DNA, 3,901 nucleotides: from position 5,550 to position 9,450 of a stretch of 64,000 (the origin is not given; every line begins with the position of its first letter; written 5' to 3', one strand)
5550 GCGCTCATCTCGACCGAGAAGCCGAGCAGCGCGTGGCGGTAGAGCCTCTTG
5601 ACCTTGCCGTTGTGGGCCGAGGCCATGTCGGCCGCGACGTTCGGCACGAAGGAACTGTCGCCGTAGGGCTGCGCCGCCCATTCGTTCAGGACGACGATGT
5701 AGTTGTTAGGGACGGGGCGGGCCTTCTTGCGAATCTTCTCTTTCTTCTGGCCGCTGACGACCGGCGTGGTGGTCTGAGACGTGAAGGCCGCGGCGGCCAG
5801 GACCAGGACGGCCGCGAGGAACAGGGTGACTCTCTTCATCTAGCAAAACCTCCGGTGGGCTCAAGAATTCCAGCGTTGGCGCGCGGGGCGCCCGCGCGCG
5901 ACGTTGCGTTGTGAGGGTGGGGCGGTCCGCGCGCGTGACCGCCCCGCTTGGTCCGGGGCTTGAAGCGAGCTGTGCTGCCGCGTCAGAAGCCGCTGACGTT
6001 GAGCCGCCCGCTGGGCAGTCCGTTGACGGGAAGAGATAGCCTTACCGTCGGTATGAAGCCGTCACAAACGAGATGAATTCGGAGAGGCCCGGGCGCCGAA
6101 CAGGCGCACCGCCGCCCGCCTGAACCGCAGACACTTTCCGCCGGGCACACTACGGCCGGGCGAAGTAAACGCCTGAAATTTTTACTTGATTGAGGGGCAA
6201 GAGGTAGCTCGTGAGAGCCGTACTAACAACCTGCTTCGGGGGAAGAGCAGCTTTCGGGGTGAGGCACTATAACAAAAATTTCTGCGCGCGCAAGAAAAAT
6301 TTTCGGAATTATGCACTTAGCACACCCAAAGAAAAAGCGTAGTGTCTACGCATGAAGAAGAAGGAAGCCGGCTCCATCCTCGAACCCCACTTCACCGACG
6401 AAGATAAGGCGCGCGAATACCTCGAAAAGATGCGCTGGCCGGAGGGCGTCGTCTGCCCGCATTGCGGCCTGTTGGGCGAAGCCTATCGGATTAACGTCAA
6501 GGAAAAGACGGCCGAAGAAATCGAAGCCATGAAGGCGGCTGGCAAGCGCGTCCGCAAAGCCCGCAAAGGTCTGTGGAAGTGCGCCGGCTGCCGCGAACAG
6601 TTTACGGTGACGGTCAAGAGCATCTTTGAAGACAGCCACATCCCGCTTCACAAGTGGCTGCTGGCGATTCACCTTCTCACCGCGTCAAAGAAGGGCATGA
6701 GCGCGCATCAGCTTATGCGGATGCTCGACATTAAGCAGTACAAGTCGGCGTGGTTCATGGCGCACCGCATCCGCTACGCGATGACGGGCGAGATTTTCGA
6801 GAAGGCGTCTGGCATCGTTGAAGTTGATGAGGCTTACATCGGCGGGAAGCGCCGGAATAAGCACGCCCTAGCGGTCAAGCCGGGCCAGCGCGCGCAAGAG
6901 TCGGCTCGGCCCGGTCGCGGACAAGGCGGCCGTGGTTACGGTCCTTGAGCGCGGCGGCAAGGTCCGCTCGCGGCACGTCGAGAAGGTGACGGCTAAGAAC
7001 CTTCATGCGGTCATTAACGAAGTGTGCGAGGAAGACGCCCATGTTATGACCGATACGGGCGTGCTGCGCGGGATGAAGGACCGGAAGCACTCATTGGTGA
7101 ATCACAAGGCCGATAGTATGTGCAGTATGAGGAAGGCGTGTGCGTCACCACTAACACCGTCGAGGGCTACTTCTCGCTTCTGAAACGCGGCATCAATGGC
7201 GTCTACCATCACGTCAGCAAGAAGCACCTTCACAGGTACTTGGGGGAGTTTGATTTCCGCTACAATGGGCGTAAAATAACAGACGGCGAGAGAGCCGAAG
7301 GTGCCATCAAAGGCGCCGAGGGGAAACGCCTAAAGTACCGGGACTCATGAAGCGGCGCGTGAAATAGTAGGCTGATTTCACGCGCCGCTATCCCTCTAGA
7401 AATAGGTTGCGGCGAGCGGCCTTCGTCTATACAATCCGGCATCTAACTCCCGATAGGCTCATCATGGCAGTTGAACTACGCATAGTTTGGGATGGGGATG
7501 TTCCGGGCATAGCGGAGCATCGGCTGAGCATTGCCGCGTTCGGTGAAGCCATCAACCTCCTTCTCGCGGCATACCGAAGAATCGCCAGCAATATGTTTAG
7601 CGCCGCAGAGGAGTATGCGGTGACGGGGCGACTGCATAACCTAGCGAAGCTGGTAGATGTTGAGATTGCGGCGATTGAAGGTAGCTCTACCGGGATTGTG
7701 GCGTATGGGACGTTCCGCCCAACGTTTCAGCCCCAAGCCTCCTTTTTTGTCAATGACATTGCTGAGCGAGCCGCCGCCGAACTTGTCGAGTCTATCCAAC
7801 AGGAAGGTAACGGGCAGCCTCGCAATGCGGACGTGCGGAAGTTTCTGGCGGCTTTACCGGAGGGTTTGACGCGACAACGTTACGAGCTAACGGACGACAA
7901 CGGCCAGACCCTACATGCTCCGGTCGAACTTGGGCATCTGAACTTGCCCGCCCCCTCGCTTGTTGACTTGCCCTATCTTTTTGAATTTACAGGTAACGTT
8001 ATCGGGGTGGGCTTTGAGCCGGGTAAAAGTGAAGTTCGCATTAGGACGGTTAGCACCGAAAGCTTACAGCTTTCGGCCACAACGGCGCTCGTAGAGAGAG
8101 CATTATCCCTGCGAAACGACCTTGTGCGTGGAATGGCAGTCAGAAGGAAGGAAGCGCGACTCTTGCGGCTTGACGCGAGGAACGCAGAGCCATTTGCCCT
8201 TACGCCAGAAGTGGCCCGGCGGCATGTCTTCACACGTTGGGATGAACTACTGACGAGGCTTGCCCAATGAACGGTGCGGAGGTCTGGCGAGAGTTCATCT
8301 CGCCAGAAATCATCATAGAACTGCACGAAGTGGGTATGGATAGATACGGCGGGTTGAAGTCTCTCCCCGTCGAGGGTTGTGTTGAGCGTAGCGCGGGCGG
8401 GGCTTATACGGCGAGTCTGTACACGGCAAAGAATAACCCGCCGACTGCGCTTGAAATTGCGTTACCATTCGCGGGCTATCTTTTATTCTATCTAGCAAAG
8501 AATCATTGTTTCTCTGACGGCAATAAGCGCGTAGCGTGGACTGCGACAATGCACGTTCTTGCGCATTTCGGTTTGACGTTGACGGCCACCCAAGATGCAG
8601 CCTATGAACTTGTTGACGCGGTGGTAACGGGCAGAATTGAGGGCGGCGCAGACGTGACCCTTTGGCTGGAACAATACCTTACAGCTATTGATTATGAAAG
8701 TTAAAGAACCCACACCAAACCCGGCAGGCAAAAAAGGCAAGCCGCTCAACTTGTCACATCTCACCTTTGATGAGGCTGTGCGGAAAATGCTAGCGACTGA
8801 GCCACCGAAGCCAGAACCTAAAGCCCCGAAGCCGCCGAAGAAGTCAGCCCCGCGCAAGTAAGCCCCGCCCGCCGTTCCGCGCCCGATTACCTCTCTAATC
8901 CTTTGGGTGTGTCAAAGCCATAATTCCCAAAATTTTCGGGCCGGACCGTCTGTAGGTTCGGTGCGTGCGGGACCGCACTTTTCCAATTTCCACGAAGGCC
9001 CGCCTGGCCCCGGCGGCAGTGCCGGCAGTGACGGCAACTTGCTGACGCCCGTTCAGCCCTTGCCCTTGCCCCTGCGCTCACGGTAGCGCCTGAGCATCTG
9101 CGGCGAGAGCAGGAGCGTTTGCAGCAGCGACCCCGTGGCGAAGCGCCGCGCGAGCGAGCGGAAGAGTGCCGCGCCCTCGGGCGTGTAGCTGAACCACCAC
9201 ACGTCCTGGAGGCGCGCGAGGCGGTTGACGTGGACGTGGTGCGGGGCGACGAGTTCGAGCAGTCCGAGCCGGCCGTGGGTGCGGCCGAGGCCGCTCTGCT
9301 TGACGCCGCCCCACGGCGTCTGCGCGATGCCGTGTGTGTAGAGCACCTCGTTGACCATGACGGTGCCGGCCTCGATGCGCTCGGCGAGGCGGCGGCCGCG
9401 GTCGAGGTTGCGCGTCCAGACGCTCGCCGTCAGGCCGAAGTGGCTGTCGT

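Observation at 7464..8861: Doc toxin with non-canonical partners: a 268-aa upstream protein and a 55-aa Lys/Pro-rich downstream ORF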

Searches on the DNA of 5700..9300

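Call 25: search_rna_families(source=window, start=5700, end=9300, threshold=evalue, max_evalue=1)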
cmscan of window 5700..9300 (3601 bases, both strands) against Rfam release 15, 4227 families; matches with E-value up to 1: 0.
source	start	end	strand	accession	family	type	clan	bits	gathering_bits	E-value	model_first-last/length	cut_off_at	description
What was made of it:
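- Tried and rejected: No RNA family matched (call 25).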

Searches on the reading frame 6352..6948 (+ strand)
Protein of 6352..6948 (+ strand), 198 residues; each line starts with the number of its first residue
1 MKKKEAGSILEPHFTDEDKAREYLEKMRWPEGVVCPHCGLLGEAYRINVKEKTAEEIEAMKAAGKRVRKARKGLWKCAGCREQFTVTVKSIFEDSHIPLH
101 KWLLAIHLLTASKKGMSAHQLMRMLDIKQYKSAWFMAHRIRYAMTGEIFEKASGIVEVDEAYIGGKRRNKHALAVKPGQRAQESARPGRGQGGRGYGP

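Call 3: search_protein_families(library=pfam, proteins=[window:6352-6948:+], max_evalue=1)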
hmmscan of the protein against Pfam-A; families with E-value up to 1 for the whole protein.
window:6352-6948:+ (198 aa): 8 families
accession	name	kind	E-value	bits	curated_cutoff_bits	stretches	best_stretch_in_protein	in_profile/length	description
PF12760.12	Zn_ribbon_IS1595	-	2.9e-14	53.2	25.4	1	16-83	2-46/46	Transposase zinc-ribbon domain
PF12762.13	DDE_Tnp_IS1595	-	8.2e-05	23.1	27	1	152-183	2-33/153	ISXO2-like transposase domain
PF23550.1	zf_Tbcl_Rhp7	-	0.0016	18.3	27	1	76-90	6-20/39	DNA repair protein rhp7 treble clef domain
PF09723.15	Zn_ribbon_8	-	0.0037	17.7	34.4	0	22-39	16-33/41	Zinc ribbon domain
PF23547.1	Zn_ribbon_FGT1_1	-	0.021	14.8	27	1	76-86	4-14/35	FORGETTER1 first zinc ribbon domain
PF23451.1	Zn_ribbon_PaaD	-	0.025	14.7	27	0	72-84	37-49/53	PaaD zinc beta ribbon domain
PF14311.12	DUF4379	-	0.087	13.5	24.5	1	69-90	22-43/56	Probable Treble clef zinc finger domain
PF24292.1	DUF7479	-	0.21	12.2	27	0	21-40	19-38/60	Domain of unknown function (DUF7479)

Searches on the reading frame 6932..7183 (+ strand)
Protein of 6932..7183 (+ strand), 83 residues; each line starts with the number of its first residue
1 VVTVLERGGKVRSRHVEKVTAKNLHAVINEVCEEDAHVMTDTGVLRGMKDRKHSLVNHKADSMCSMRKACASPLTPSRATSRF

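Call 3: search_protein_families(library=pfam, proteins=[window:6932-7183:+], max_evalue=1)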
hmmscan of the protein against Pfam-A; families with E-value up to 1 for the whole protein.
window:6932-7183:+ (83 aa): 3 families
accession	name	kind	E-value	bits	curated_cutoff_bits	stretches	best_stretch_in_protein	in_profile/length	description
PF12762.13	DDE_Tnp_IS1595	-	0.0009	19.7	27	1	2-62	41-107/153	ISXO2-like transposase domain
PF08169.17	RBB1NT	-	0.078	13.5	25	1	25-61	25-61/94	RBB1NT (NUC162) domain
PF08973.16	TM1506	-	0.082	13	27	1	21-79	66-122/130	Domain of unknown function (DUF1893)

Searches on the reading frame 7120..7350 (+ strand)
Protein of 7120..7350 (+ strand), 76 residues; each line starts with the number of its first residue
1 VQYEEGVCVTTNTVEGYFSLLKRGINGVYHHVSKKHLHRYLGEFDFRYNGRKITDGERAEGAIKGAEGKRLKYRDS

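Call 3: search_protein_families(library=pfam, proteins=[window:7120-7350:+], max_evalue=1)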
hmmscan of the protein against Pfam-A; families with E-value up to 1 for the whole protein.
window:7120-7350:+ (76 aa): 2 families
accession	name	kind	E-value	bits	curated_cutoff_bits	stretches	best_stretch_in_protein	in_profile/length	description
PF12762.13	DDE_Tnp_IS1595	-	9.7e-15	55.3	27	1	9-49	113-153/153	ISXO2-like transposase domain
PF24991.2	Ig_NUP210_4th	-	0.075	13.2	25.2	1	8-35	33-60/79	NUP210 forth Ig-like domain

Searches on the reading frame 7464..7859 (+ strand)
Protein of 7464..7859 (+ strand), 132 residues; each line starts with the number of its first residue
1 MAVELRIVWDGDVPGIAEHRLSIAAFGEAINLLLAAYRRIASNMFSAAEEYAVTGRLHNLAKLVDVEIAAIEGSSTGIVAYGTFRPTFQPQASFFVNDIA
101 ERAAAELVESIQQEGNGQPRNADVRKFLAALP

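Call 68: predict_structure(alignment_id=A4)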
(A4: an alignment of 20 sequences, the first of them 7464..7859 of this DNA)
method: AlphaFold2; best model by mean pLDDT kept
length: 132 residues; sequences in the alignment: 20
mean_pLDDT: 66.5   pTM: 0.62
mean pLDDT of the five models: 66.5, 66.0, 64.8, 61.0, 58.4
residues with pLDDT >= 90: 2; 70-90: 51; 50-70: 59; < 50: 20
segments of 3 or more residues with pLDDT < 50: 75-83, 90-94
pLDDT, mean of each block of 10 residues (from residue 1): 56 57 72 84 70 55 62 47 48 56 82 87 88 75
secondary structure, 60 per line:
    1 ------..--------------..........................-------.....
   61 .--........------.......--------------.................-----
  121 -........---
elements in order: H23-48 H56-61 E64-71 E78-84 H99-115 H122-129
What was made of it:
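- Tried and rejected: The model had pLDDT 66 (call 68).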

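Call 95: fold_search(model_id=the predicted structure, library=pdb)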
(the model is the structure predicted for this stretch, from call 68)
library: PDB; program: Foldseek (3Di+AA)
matches with E <= 10: 215; with E <= 0.001: 0
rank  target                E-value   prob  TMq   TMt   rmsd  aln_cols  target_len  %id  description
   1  3ueb_A                1.6e-01  0.51  0.35  0.42   7.3       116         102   12  Crystal structure of TON_0450 from Thermococcus onnurineus NA1 (released 2012-10-10)
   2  6pss_G                6.5e-01  0.06  0.16  0.11   7.5        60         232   25  Escherichia coli RNA polymerase promoter unwinding intermediate (TRPi1.5a) with TraR and mutant rpsT P2 promoter (released 2020-03-25)
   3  7l75_A                7.4e-01  0.03  0.10  0.07  16.6        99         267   10  Crystal Structure of Peptidylprolyl Isomerase PrsA from Streptococcus mutans. (released 2021-12-01)
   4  3ueb_B                8.3e-01  0.30  0.40  0.48   5.4       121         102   12  Crystal structure of TON_0450 from Thermococcus onnurineus NA1 (released 2012-10-10)
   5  2ec2_E                8.9e-01  0.06  0.20  0.20  10.2       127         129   15  Crystal structure of transposase from Sulfolobus tokodaii (released 2007-02-27)
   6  8a22_Al               1.1e+00  0.04  0.16  0.13  20.1       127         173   14  Structure of the mitochondrial ribosome from Polytomella magna (released 2022-11-16)
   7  9msg_G                1.3e+00  0.04  0.16  0.09   7.6        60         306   25  De novo SigN RNA polymerase transcription initiation intermediate with bound SigN-RII (released 2025-08-13)
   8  7ubn_B                1.5e+00  0.04  0.14  0.08   6.9        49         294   24  Transcription antitermination complex: NusA-containing "engaged" Qlambda-loading complex (released 2022-09-28)
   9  1x4n_MODEL_1_A        1.6e+00  0.12  0.24  0.32   5.5        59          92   17  Solution structure of KH domain in FUSE binding protein 1 (released 2005-11-14)
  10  8s0e_D                1.6e+00  0.02  0.16  0.07  15.9       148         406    9  H. sapiens OCCM bound to double stranded DNA (released 2024-10-02)
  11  2xma_E                1.7e+00  0.04  0.20  0.20  18.4       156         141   11  DEINOCOCCUS RADIODURANS ISDRA2 TRANSPOSASE RIGHT END DNA COMPLEX (released 2010-10-13)
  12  4b8t_MODEL_1_A        1.9e+00  0.07  0.23  0.27   7.6        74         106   18  RNA BINDING PROTEIN Solution structure of the third KH domain of KSRP in complex with the G-rich target sequen (released 2012-11-07)
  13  9msf_G                1.9e+00  0.03  0.16  0.09   7.6        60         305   25  de novo SigN RNA polymerase transcription initiation intermediate with post-catalytic bEBP state (RPi1 closed ring) (released 2025-08-13)
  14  8r2m_B                1.9e+00  0.02  0.15  0.10   8.6        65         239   17  Mycobacterium smegnatis RNA polymerase transcription initiation complex with SigmaA, RbpA, HelD N-terminal domain and  (released 2024-10-02)
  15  4lij_A                2.0e+00  0.12  0.23  0.36   3.4        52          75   17  Crystal structure of a far upstream element (FUSE) binding protein 1 (FUBP1) from Homo sapiens at 1.95 A resolution (released 2013-11-27)
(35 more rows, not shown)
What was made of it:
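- Tried and rejected: Foldseek against PDB gave nothing below E 0.16 (call 95), so this was uninformative.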
